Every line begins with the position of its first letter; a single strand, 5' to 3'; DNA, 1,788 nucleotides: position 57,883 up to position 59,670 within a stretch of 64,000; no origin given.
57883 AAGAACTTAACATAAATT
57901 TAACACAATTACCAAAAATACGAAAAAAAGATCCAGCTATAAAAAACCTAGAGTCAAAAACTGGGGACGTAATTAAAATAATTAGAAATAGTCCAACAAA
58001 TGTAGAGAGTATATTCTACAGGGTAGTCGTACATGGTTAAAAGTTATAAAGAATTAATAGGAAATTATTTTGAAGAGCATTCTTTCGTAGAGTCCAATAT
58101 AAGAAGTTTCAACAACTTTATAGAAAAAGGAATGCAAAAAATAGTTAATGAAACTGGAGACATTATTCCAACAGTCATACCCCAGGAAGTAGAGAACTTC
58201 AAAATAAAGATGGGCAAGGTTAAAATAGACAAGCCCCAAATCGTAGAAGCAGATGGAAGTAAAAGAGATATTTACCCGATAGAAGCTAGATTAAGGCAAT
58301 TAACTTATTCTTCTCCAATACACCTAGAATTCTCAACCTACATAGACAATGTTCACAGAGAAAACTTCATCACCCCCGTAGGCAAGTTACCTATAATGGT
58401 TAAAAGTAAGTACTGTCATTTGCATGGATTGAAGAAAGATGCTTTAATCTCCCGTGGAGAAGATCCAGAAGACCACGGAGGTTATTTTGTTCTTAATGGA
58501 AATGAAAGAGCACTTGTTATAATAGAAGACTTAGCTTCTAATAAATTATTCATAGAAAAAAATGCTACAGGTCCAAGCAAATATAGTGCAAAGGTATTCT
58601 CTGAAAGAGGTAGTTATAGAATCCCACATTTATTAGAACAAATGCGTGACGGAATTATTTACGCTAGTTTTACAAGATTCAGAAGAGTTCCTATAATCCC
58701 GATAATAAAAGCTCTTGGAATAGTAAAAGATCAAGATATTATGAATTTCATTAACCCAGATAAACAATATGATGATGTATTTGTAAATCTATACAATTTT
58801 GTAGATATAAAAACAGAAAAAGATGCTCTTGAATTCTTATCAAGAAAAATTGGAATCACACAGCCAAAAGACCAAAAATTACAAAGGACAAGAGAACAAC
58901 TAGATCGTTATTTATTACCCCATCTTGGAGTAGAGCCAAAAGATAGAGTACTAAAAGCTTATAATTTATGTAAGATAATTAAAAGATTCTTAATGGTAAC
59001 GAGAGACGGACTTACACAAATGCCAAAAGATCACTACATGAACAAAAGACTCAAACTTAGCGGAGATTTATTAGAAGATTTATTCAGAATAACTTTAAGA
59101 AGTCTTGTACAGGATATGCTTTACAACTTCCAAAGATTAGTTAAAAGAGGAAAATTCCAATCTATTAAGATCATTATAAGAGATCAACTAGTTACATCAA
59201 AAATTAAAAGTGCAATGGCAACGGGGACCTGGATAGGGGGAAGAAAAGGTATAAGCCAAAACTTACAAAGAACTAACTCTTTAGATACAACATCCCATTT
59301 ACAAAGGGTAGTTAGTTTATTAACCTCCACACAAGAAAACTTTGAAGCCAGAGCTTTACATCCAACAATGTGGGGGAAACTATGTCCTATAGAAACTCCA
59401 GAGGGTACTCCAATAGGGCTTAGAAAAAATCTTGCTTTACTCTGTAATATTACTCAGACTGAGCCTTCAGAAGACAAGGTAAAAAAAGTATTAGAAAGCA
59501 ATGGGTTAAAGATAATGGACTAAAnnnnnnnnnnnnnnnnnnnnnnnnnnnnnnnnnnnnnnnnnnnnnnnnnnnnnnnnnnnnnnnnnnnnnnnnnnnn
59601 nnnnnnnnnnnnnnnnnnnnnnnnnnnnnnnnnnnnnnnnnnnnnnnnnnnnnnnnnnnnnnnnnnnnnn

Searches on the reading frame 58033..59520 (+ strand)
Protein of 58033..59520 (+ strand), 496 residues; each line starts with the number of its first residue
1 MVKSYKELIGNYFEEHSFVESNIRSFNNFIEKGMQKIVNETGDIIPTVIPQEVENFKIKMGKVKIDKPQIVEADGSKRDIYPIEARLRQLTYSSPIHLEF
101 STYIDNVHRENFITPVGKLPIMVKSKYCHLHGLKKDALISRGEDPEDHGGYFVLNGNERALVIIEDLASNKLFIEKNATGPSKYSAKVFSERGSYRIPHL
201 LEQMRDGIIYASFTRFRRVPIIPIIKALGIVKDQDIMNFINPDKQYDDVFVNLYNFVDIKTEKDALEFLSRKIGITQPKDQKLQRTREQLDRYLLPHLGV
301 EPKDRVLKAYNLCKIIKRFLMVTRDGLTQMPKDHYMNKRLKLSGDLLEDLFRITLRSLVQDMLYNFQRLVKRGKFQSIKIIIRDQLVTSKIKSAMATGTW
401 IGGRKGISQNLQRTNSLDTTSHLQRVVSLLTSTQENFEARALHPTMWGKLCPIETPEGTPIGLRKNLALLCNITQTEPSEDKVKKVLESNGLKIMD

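Call 11: find_related_loci(query=window:58033-59520:+, collection=genome_contigs, flank=6000)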
Query window:58033-59520:+ (496 aa) in genome_contigs; peptide patterns used: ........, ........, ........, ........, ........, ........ (x = any residue, [..] = any of these).
57 stretches matched a pattern; 29 encode a relative of the query (tblastn E <= 1e-3); 29 distinct loci.
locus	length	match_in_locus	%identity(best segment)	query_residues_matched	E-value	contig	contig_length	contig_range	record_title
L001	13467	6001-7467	69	5-493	0e+0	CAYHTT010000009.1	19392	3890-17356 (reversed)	MAG TPA_asm: Candidatus Woesearchaeota archaeon isolate ERP119705_co17_619 genome assembly, contig: NODE_3474_length_193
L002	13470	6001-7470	70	2-493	0e+0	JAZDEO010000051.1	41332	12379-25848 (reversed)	MAG: archaeon isolate MEGAHIT-group-0.155 k141_12499113, whole genome shotgun sequence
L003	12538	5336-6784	70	8-492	0e+0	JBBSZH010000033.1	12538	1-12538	MAG: Nanoarchaeota archaeon isolate H43-bin087_1 H43_bin087_1_000000000033, whole genome shotgun sequence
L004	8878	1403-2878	67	2-493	0e+0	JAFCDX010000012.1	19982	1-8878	Candidatus Woesearchaeota archaeon isolate Meg22_1012_Bin_171 Meg22_1012_Bin_171_scaffold_7191, whole genome shotgun seq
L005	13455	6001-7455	67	8-492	0e+0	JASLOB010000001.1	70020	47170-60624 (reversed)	MAG: Candidatus Nanoarchaeia archaeon isolate Arabian11_MAG_25 c_000000149836, whole genome shotgun sequence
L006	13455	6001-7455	66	8-492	0e+0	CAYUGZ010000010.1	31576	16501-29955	MAG TPA_asm: Candidatus Woesearchaeota archaeon isolate binchicken_co48_586 genome assembly, contig: NODE_2049_length_31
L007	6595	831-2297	65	8-496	0e+0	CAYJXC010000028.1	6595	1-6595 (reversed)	MAG TPA_asm: Candidatus Woesearchaeota archaeon isolate ERP125453_co1_51 genome assembly, contig: NODE_15022_length_6595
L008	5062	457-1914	65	8-493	0e+0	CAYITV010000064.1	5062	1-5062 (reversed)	MAG TPA_asm: Candidatus Woesearchaeota archaeon isolate ERP119705_co6_1075 genome assembly, contig: NODE_28472_length_50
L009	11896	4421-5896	64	1-493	0e+0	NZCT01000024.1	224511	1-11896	MAG: archaeon isolate ARS1176 MHASMcontig_671766, whole genome shotgun sequence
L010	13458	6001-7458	64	8-493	0e+0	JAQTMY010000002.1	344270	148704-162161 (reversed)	MAG: Candidatus Nanoarchaeia archaeon isolate STA_51 NODE_49_length_344270_cov_5.377442_Sandtown_A, whole genome shotgun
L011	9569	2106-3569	66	5-493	0e+0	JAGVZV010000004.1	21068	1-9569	Candidatus Woesearchaeota archaeon isolate RIFCSPLOWO2_01_FULL_33_9b rifcsplowo2_01_scaffold_14815, whole genome shotgun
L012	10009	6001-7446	66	8-493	0e+0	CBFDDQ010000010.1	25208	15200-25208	MAG TPA_asm: Candidatus Woesearchaeota archaeon isolate SRR26215674_binner13_Refined_101 genome assembly, contig: ERZ250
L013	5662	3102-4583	65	1-494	0e+0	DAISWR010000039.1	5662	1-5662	MAG TPA_asm: Nanoarchaeota archaeon isolate CTOTU2753 NODE_5354_length_5662_cov_5.180845, whole genome shotgun sequence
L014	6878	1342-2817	63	1-493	0e+0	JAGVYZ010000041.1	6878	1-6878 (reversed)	Candidatus Woesearchaeota archaeon isolate RIFOXYB1_FULL_29_12 rifoxyb1_full_scaffold_4573, whole genome shotgun sequenc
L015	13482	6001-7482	63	1-493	0e+0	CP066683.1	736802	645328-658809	MAG: Candidatus Woesearchaeota archaeon isolate NC_groundwater_85_Ag_S-0.1um_31_13 chromosome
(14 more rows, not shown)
